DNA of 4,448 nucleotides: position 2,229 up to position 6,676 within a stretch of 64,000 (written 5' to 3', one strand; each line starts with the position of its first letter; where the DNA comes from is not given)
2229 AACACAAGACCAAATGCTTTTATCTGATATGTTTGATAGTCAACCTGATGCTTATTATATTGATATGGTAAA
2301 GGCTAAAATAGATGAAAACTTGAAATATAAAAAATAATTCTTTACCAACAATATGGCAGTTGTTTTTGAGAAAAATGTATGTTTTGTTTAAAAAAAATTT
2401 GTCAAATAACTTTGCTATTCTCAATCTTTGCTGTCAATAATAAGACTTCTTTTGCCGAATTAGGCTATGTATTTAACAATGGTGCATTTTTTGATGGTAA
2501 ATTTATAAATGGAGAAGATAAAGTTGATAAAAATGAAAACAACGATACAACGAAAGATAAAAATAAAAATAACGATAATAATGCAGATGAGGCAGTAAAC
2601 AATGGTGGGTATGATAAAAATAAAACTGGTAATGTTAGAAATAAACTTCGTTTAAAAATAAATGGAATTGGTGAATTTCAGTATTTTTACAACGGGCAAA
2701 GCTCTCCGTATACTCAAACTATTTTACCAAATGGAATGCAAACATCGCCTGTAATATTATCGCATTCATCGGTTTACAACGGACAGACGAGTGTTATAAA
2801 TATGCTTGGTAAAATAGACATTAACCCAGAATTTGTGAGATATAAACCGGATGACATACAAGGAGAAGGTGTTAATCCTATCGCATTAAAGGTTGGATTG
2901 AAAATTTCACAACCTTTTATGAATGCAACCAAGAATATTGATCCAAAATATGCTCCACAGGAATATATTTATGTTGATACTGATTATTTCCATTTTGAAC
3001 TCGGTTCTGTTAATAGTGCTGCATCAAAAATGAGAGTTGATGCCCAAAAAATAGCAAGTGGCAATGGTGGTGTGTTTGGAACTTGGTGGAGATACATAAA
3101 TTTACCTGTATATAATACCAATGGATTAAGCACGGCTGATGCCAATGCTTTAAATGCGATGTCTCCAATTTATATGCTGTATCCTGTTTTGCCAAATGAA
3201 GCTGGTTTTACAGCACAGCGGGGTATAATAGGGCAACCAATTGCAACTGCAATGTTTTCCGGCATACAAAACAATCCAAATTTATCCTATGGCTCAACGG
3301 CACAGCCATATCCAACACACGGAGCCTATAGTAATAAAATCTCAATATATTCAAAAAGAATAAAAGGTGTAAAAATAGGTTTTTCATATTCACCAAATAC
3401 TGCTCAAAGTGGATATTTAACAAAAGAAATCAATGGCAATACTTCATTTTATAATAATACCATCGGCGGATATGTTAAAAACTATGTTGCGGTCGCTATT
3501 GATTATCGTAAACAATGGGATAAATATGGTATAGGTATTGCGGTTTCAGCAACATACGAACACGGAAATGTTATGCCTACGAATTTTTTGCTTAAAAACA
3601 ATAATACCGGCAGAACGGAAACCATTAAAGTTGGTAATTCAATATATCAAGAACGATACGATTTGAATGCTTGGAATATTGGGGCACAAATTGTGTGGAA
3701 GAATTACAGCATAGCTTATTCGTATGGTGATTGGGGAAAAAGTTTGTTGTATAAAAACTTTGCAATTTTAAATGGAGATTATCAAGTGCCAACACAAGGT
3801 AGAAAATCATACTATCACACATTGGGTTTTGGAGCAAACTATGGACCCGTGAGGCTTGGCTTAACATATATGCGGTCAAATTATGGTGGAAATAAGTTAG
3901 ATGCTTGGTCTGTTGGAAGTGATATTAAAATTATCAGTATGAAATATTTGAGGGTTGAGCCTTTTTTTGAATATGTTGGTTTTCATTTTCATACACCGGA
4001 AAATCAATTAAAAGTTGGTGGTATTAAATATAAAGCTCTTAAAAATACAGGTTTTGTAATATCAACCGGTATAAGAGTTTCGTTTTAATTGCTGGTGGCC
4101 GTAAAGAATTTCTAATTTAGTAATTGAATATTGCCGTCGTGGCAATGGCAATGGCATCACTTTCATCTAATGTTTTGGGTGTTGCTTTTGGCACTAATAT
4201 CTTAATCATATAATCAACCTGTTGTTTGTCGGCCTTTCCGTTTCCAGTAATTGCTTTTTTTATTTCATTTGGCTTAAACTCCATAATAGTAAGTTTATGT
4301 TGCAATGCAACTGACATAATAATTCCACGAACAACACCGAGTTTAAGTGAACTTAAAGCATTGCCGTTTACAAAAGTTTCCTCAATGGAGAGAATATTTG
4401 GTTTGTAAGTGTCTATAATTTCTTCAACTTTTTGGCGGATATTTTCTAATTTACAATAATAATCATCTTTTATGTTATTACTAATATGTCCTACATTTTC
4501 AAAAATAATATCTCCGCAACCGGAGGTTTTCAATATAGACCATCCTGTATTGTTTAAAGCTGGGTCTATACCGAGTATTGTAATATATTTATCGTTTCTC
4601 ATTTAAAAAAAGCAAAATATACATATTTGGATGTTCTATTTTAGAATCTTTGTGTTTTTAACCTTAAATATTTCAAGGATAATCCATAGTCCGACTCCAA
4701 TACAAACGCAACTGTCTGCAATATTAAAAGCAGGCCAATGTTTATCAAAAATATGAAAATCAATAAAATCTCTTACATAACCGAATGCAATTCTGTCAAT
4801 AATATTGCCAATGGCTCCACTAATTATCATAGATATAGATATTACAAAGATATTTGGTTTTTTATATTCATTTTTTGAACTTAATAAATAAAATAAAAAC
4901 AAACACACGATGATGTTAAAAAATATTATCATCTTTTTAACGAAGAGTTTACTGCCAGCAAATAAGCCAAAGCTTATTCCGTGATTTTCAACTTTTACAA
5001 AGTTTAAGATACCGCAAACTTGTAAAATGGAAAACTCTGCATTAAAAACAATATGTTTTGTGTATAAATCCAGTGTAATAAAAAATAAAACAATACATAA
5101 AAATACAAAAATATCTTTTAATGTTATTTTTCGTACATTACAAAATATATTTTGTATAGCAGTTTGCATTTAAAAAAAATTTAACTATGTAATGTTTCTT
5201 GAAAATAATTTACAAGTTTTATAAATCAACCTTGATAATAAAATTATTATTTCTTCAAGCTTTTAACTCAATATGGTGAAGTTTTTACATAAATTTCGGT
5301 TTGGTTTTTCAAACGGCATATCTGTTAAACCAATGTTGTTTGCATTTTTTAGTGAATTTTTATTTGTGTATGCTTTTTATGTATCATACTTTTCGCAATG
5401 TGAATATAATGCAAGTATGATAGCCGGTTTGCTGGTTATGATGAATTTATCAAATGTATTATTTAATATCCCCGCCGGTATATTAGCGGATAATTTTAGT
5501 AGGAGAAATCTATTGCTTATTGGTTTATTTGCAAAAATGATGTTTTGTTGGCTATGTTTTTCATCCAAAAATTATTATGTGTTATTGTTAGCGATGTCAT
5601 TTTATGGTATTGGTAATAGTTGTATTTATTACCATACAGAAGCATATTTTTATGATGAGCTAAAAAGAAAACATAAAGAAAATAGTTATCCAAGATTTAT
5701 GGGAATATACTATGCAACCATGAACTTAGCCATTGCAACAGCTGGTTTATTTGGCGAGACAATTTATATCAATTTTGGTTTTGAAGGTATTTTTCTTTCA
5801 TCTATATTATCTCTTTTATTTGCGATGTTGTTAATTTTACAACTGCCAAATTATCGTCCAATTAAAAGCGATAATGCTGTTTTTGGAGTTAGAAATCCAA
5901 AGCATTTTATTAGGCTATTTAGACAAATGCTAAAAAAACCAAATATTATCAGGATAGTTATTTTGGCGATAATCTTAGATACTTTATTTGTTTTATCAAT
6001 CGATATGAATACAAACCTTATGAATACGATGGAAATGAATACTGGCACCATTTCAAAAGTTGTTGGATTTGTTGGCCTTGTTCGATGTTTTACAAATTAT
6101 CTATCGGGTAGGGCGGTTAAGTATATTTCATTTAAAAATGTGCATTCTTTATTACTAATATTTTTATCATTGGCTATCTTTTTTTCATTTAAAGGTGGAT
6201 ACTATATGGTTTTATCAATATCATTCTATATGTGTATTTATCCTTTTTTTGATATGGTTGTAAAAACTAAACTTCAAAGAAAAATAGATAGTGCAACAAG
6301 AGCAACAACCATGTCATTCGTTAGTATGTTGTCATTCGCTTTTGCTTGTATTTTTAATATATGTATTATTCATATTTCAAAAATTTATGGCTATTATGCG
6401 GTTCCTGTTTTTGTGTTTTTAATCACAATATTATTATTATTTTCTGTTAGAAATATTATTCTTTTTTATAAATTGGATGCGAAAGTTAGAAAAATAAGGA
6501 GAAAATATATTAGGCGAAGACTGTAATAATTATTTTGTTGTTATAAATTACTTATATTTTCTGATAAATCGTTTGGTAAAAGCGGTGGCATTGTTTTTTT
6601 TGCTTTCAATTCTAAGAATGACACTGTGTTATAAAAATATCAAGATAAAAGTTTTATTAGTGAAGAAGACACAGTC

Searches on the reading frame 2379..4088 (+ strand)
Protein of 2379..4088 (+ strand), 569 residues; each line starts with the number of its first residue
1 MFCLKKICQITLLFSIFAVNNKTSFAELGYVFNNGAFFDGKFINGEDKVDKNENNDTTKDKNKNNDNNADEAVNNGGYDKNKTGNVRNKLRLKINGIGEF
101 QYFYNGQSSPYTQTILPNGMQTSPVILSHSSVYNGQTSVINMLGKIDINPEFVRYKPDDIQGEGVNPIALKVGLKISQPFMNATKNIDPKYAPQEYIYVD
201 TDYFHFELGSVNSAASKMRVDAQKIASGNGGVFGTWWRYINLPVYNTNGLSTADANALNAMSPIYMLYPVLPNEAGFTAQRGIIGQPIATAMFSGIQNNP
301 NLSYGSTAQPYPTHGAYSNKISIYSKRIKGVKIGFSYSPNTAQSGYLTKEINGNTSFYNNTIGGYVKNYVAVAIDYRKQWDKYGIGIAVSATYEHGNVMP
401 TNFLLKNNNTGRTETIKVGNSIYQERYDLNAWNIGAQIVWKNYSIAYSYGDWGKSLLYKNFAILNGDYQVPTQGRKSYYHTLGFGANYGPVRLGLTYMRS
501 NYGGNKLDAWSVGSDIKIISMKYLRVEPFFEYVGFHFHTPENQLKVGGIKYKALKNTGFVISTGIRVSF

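Call 43: search_protein_families(library=pfam, proteins=[window:2379-4088:+], max_evalue=0.00001)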
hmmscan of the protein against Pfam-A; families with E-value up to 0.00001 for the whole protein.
window:2379-4088:+ (569 aa): 1 family
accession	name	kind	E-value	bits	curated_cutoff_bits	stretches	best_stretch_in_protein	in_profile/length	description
PF13609.12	Porin_4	-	1.2e-06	29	27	0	301-512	125-284/310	Gram-negative porin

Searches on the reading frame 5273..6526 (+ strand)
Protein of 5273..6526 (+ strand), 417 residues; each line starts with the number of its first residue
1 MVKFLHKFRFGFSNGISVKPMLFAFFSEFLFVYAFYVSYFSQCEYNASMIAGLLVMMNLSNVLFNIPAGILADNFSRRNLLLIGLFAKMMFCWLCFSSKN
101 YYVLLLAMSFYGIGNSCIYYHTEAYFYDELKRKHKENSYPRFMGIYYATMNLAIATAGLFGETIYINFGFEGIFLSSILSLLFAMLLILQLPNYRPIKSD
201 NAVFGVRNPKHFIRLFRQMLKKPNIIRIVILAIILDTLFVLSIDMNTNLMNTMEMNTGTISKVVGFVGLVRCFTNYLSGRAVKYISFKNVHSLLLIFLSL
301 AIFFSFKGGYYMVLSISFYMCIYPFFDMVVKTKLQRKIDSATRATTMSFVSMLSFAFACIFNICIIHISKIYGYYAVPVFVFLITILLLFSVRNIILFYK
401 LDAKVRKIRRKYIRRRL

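Call 43: search_protein_families(library=pfam, proteins=[window:5273-6526:+], max_evalue=0.00001)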
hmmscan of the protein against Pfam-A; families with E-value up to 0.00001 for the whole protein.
window:5273-6526:+ (417 aa): 1 family
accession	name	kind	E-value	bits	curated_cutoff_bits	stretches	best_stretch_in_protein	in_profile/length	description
PF07690.21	MFS_1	-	3.3e-24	85.9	33.4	1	22-359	6-344/347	Major Facilitator Superfamily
